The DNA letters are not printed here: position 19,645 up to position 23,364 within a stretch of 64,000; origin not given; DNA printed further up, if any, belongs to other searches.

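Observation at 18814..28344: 3176-aa single ORF with several enzyme-like modules: candidate polyvalent (injected effector) protein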

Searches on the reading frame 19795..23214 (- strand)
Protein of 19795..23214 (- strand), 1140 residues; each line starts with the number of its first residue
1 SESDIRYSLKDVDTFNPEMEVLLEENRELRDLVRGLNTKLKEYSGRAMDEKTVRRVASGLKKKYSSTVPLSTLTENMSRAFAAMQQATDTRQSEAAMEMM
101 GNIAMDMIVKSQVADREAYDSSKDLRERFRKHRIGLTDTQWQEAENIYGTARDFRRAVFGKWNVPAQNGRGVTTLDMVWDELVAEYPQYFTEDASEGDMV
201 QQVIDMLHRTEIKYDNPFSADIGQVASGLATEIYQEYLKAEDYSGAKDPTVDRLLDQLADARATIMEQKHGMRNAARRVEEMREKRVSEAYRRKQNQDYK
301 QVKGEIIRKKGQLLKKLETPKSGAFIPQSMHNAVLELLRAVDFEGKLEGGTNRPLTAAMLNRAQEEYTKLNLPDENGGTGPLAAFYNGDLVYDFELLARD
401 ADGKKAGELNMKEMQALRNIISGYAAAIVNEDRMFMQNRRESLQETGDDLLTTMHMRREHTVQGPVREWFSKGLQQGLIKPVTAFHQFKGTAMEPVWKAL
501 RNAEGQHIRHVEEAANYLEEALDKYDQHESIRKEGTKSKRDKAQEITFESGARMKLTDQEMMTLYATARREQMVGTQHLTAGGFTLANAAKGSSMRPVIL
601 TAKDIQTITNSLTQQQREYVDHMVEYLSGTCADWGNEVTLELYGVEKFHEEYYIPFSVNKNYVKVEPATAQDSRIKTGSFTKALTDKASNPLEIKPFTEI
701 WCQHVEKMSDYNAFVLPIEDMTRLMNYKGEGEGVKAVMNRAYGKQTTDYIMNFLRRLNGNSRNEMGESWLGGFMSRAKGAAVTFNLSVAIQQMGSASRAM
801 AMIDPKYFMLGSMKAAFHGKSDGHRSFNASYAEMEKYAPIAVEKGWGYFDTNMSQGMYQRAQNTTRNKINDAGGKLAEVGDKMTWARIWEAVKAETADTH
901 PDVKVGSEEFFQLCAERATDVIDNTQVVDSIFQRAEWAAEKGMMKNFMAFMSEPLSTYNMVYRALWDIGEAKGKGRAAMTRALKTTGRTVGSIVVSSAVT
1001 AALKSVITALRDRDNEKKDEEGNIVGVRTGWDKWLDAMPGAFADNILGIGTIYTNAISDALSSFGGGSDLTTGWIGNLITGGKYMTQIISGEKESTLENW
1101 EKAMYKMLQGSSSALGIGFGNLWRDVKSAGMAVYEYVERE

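Call 55: predict_structure(alignment_id=A2)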
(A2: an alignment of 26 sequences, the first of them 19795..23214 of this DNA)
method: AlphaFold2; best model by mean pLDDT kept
length: 1140 residues; sequences in the alignment: 26
mean_pLDDT: 72.6   pTM: 0.60
mean pLDDT of the five models: 72.6, 70.8, 69.0, 66.2, 64.4
residues with pLDDT >= 90: 80; 70-90: 630; 50-70: 302; < 50: 128
segments of 3 or more residues with pLDDT < 50: 1-15, 243-246, 666-672, 760-784, 819-824, 848-854, 1048-1078, 1110-1123, 1128-1130, 1132-1140
pLDDT, mean of each block of 10 residues (from residue 1): 31 46 62 60 60 85 86 86 73 73 85 81 88 87 86 85 76 86 90 87 88 77 75 76 54 61 59 63 73 81 87 73 68 85 66 80 84 59 71 88 86 90 82 75 82 77 56 66 82 85 87 89 86 71 81 85 91 83 80 71 89 93 93 88 79 81 54 58 67 88 87 87 83 83 79 72 36 42 53 77 86 66 60 86 63 56 59 62 85 91 89 91 80 66 54 73 81 76 81 74 63 57 60 61 53 39 30 46 64 56 56 43 49 42
secondary structure, 60 per line:
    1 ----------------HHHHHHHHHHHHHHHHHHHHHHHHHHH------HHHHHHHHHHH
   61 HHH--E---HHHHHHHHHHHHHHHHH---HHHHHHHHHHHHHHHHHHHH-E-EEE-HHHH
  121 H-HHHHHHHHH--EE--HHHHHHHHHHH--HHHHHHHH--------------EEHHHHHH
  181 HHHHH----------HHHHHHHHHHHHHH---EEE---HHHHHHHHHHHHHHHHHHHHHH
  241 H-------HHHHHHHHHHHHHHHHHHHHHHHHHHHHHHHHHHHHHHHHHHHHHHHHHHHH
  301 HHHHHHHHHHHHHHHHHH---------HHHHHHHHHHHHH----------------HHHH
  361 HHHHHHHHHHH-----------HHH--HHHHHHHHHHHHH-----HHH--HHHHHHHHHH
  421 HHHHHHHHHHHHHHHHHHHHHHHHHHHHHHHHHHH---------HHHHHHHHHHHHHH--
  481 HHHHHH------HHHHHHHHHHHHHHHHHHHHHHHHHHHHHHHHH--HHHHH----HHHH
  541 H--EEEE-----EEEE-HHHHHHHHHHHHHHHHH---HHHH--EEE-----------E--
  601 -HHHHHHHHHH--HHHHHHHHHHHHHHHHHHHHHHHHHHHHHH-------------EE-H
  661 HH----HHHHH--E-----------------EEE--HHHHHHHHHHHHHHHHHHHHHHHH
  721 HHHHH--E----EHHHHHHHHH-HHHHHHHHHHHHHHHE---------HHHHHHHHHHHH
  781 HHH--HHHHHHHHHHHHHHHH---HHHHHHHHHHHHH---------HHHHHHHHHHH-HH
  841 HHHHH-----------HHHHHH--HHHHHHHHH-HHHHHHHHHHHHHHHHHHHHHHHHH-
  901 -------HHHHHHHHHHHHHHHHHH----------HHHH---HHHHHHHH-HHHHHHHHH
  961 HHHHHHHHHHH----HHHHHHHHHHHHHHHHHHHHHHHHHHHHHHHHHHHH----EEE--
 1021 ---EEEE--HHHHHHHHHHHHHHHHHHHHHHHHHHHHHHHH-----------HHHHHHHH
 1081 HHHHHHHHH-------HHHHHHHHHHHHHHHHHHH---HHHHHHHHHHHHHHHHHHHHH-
elements in order (helices of 4 or more, strands of 3 or more residues): H17-43 H50-63 H70-86 H90-109 E113-115 H117-121 H123-131 H138-148 H151-158 H175-185 H196-209 E213-215 H219-241 H249-318 H328-340 H357-371 H388-400 H411-455 H465-478 H481-486 H493-525 H528-532 H537-541 E544-547 E553-556 H558-574 H578-581 E584-586 H602-611 H614-643 H667-671 E692-694 H697-725 H734-742 H744-758 H769-783 H786-801 H805-817 H827-837 H839-845 H857-862 H865-873 H875-899 H908-925 H936-939 H943-950 H952-971 H976-1011 E1016-1018 E1024-1027 H1030-1061 H1073-1089 H1097-1115 H1119-1139

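Call 58: fold_search(model_id=the predicted structure, library=pdb)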
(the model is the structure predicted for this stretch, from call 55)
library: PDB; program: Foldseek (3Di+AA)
matches with E <= 10: 213; with E <= 0.001: 0
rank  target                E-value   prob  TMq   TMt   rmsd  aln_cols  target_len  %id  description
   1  9y6s_5c               3.2e-01  0.03  0.06  0.03  49.1      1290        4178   11  96-nm repeat of the Leishmania tarentolae doublet microtubule (released 2025-12-17)
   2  8w20_A                3.7e-01  0.04  0.05  0.07  60.1       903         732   10  Umb1 umbrella toxin particle (released 2024-04-17)
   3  6okz_A                4.8e-01  0.09  0.07  0.12  25.6       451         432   13  Structure of VcINDY bound to Fumarate (released 2020-10-28)
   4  9n77_LM               5.4e-01  0.04  0.06  0.05  32.8      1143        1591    8  SSU processome maturation and disassembly, State K (released 2025-11-05)
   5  9d9z_A                5.9e-01  0.03  0.07  0.04  39.7      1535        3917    9  Structure of human UBR4-KCMF1-CaM E3 ligase complex (Silencing Factor of the Integrated stress response, SiFI) (released 2025-06-11)
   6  6qxa_B                7.8e-01  0.05  0.08  0.10  31.6       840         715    9  Structure of membrane bound pyrophosphatase from Thermotoga maritima in complex with imidodiphosphate and N-[(2-amino- (released 2019-04-10)
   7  5a7d_O                8.8e-01  0.11  0.07  0.17  20.1       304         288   10  Tetrameric assembly of LGN with Inscuteable (released 2016-08-03)
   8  4a0c_B                8.8e-01  0.03  0.08  0.08  44.9      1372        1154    9  Structure of the CAND1-CUL4B-RBX1 complex (released 2011-11-30)
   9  6pzt_A                9.2e-01  0.06  0.06  0.12  27.8       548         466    9  cryo-EM structure of human NKCC1 (released 2020-03-25)
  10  4av6_B                9.6e-01  0.04  0.07  0.09  30.1       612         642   11  Crystal structure of Thermotoga maritima sodium pumping membrane integral pyrophosphatase at 4 A in complex with phosp (released 2012-08-08)
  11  9mun                  1.0e+00  0.07  0.06  0.12  24.5       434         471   12  Structure of Human SLC33A1 in complex with oxidized glutathione (released 2026-02-25)
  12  9lvb_A                1.0e+00  0.04  0.07  0.11  28.8       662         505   10  IAA-free AUX1 (released 2025-07-23)
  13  7xf5_A                1.2e+00  0.11  0.09  0.13  22.9       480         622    9  Full length human CLC-2 channel in apo state (released 2023-05-03)
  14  5uwr_C                1.3e+00  0.03  0.07  0.08  47.3      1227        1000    9  Crystal Structure of CDC7 NES Peptide (extended) in complex with CRM1-Ran-RanBP1 (released 2017-03-22)
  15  7xja_A                1.4e+00  0.10  0.09  0.15  22.9       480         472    9  TMD masked refine map of human ClC-2 (released 2023-05-17)
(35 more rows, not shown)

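Call 63: fold_search(model_id=the predicted structure, library=viral)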
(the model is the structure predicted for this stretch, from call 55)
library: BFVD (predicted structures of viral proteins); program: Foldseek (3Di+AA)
matches with E <= 10: 400; with E <= 0.001: 85
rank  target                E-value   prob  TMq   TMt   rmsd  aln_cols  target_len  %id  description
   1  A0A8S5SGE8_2          2.0e-44  1.00  0.56  0.46  26.4      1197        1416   23  Nuclease [Podoviridae sp. ctZih56]
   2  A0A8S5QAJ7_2          1.6e-42  1.00  0.48  0.43  24.8      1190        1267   22  Phage MuF C-terminal domain-containing protein [Podoviridae sp. ctZ5d16]
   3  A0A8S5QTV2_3          3.2e-32  1.00  0.52  0.58  13.5       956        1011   24  Nuclease [Podoviridae sp. ctKS020]
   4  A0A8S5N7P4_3          2.0e-29  1.00  0.53  0.52  22.0      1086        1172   24  Nuclease [Myoviridae sp. ctiBE32]
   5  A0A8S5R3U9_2          3.0e-29  1.00  0.44  0.44  13.8       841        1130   27  Nuclease [Siphoviridae sp. ctdm01]
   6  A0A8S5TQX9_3          8.4e-27  1.00  0.47  0.49  33.8      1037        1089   17  Uncharacterized protein [Myoviridae sp. ctY1522]
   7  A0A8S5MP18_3          2.1e-26  1.00  0.43  0.47  11.8       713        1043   28  PolyVal ADP-ribosyltransferase [Siphoviridae sp. ctLR131]
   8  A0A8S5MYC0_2          2.1e-24  1.00  0.44  0.35  27.9      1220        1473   16  Nuclease [Myoviridae sp. ctRRy11]
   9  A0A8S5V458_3          1.3e-22  1.00  0.53  0.57  11.1      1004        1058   18  PolyVal ADP-Ribosyltransferase [Myoviridae sp. ct8iP21]
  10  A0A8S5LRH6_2          2.5e-22  1.00  0.47  0.51  12.8       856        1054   18  Uncharacterized protein [Myoviridae sp. ctSGr1]
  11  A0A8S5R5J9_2          1.9e-17  1.00  0.43  0.40  23.8      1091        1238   14  Uncharacterized protein [Myoviridae sp. ctxbQ4]
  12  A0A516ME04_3          3.8e-17  1.00  0.48  0.48  31.8      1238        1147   14  (no name in the UniProt tables at hand)
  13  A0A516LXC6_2          5.9e-17  1.00  0.49  0.43  34.5      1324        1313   12  (no name in the UniProt tables at hand)
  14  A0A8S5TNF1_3          2.1e-16  1.00  0.43  0.41  13.6       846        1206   16  Large polyvalent protein-associated domain-containing protein [Podoviridae sp. ct90d35]
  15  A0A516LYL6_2          3.7e-16  1.00  0.49  0.42  26.5      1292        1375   11  (no name in the UniProt tables at hand)
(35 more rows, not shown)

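Call 78: search_protein_representatives(protein=window:19795-23214:-)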
Query: 1140 residues. Proteins with E-value up to 0.001 (for the whole library): 3591; up to 1e-10: 3252; up to 1e-30: 2652. The best 150 are listed.
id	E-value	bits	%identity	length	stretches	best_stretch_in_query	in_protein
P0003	0.0e+00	2044.8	79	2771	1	6-1140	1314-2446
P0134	0.0e+00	1661.5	66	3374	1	3-1139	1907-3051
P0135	0.0e+00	1335.9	57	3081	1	3-1137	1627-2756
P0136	0.0e+00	1325.8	58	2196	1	4-1139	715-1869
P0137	0.0e+00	1261.7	82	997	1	467-1139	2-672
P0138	0.0e+00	1188.0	63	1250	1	222-1139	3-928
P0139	6.9e-290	981.3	47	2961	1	5-1135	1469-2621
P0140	2.9e-273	926.3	45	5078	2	273-1129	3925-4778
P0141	7.1e-273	925.0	44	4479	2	257-1138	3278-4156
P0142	1.1e-270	917.7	54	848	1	16-848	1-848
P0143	3.6e-264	896.2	44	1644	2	267-1139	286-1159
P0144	6.0e-260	882.2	43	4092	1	4-1128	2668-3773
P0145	3.4e-259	879.7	44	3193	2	290-1133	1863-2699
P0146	2.8e-258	876.7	43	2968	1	7-1130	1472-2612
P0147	3.8e-252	856.4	46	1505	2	272-1131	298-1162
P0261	3.2e-90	320.2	29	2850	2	274-1129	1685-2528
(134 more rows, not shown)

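Call 82: search_solved_structures(query=A4, max_evalue=10, show_alignments=2)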
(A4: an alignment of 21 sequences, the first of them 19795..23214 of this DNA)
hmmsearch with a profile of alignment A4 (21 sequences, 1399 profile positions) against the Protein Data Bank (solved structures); distinct sequences matched with E-value up to 10: 24.
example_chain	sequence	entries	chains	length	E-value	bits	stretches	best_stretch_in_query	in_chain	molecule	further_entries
7bqq_A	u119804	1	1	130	0.027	15.3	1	1165-1263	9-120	Gogy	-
5cwb_A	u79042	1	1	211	0.1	13.4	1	1181-1369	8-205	Designed helical repeat protein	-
1t3j_A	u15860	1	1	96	0.17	12.7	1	355-417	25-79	mitofusin 1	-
2k7r_A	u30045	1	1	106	0.19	12.6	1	53-119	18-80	Primosomal protein dnaI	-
1rp3_A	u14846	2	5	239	0.2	12.5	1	355-428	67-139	RNA polymerase sigma factor SIGMA-28 (FliA) | RNA polymerase sigma factor FliA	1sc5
8tn1_A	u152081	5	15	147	0.21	12.4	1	1139-1261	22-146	De novo designed 4 helix bundles | De novo designed protein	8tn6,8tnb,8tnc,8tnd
9dt9_A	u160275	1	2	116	0.38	11.5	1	1322-1388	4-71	231_C2_TrkA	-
9vkp_d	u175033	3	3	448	0.48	11.2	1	251-353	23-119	ATP synthase subunit b-delta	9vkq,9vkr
7bqr_A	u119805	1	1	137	0.5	11.2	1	1179-1284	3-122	Mussoc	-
5t4o_I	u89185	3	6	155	0.86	10.4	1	252-323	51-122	ATP synthase subunit b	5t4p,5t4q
6oqt_X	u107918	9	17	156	0.87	10.4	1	252-323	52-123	ATP synthase subunit b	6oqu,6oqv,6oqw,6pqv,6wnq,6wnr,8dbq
6nxm_A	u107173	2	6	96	0.9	10.3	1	1184-1255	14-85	Design construct XAA_GVDQ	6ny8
7mwr_B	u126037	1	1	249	0.92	10.3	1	1180-1340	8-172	LHD101B4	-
6o0c_A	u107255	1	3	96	1.1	10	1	1184-1255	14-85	Design construct XAA_GVDQ mutant M4L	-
6h9l_A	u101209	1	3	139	1.2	9.9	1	262-319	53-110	Uncharacterized protein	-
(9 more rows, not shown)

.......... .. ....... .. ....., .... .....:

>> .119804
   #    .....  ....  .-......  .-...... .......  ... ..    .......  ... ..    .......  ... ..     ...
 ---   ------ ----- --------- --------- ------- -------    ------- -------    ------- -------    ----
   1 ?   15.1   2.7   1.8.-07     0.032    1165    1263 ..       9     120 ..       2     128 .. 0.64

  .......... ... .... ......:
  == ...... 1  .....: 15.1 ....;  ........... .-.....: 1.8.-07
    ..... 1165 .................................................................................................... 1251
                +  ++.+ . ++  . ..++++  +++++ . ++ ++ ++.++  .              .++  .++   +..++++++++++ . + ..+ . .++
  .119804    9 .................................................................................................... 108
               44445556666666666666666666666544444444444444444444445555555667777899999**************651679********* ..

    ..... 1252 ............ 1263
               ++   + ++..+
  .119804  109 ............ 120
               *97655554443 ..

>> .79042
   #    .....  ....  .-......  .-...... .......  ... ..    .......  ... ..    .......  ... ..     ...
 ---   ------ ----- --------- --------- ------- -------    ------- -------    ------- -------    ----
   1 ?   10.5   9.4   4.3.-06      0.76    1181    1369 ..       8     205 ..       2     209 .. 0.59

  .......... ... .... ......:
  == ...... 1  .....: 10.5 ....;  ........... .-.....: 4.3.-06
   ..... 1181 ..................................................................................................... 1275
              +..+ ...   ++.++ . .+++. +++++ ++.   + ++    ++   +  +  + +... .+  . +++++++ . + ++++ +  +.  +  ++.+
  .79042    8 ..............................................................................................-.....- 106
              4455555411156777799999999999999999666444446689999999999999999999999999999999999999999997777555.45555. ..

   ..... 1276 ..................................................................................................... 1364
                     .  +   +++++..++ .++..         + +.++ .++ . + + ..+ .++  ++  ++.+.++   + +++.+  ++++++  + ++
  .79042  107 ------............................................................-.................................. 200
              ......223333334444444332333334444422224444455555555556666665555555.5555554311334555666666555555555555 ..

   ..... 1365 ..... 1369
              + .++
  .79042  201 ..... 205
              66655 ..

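Call 83: search_protein_families(library=pfam, alignment_id=A4, max_evalue=0.01)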
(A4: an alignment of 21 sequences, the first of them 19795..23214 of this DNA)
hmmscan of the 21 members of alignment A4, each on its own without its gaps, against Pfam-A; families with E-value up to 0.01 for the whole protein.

A. member 1, window:19795-23214:- (1140 aa): 0 families

B. families by the number of members that match (of 21 scanned): 9 families
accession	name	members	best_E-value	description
PF18760.7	ART-PolyVal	3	7.8e-18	ADP-Ribosyltransferase in polyvalent proteins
PF18819.6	MuF_C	2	2.7e-20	Phage MuF-C-terminal domain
PF18798.6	LPD3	1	5.2e-10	Large polyvalent protein-associated domain 3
PF09261.16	Alpha-mann_mid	1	0.00041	Alpha mannosidase middle domain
PF10496.14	Syntaxin-18_N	1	0.0017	SNARE-complex protein Syntaxin-18 N-terminus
PF12729.13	4HB_MCP_1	1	0.0022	Four helix bundle sensory module for signal transduction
PF25785.1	TPR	1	0.0045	Nucleoprotein TPR-like domain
PF20667.3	Sec10_N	1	0.0058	Exocyst complex component Sec10, N-terminal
PF18052.6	Rx_N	1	0.0079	Rx N-terminal domain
